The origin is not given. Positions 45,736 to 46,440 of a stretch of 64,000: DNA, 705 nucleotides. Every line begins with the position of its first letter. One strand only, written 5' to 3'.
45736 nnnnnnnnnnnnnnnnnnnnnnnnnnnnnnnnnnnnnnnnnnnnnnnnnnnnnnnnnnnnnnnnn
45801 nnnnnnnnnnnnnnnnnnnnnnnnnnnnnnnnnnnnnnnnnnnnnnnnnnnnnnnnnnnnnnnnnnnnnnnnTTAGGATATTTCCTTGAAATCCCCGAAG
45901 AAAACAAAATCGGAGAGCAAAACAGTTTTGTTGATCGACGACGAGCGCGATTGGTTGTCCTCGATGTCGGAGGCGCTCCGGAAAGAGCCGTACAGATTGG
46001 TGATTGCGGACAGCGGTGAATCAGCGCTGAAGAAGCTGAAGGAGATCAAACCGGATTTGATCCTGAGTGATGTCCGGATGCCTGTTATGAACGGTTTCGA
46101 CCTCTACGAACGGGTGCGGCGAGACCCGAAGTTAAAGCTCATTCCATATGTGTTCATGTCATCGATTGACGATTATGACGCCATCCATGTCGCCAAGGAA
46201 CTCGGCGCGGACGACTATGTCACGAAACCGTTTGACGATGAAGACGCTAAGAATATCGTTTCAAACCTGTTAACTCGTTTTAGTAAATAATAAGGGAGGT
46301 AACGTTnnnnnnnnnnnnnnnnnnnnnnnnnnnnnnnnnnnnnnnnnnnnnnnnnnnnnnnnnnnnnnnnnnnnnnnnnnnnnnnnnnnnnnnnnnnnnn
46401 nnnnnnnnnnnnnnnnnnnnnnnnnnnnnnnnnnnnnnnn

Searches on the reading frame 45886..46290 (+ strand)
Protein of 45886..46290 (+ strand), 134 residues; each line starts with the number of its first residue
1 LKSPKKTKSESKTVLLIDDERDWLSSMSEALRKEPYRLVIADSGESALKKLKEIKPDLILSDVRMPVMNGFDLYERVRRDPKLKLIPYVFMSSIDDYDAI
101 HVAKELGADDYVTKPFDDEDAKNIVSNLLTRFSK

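Call 3: search_protein_families(library=pfam, proteins=[window:45886-46290:+], max_evalue=1)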
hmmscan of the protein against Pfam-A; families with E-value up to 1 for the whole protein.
window:45886-46290:+ (134 aa): 4 families
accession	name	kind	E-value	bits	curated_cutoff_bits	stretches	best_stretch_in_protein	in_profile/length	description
PF00072.30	Response_reg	-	1.8e-25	89.7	30.2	1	14-124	1-109/111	Response regulator receiver domain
PF23198.2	PDE8A_N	-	0.012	15.9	29.6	1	7-66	6-65/147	PDE8A-like, N-terminal domain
PF11072.13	DUF2859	-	0.068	13.4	25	1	18-62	76-123/147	Protein of unknown function (DUF2859)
PF20161.5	VpsR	-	0.095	12.9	23.7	1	6-120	5-115/121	VpsR domain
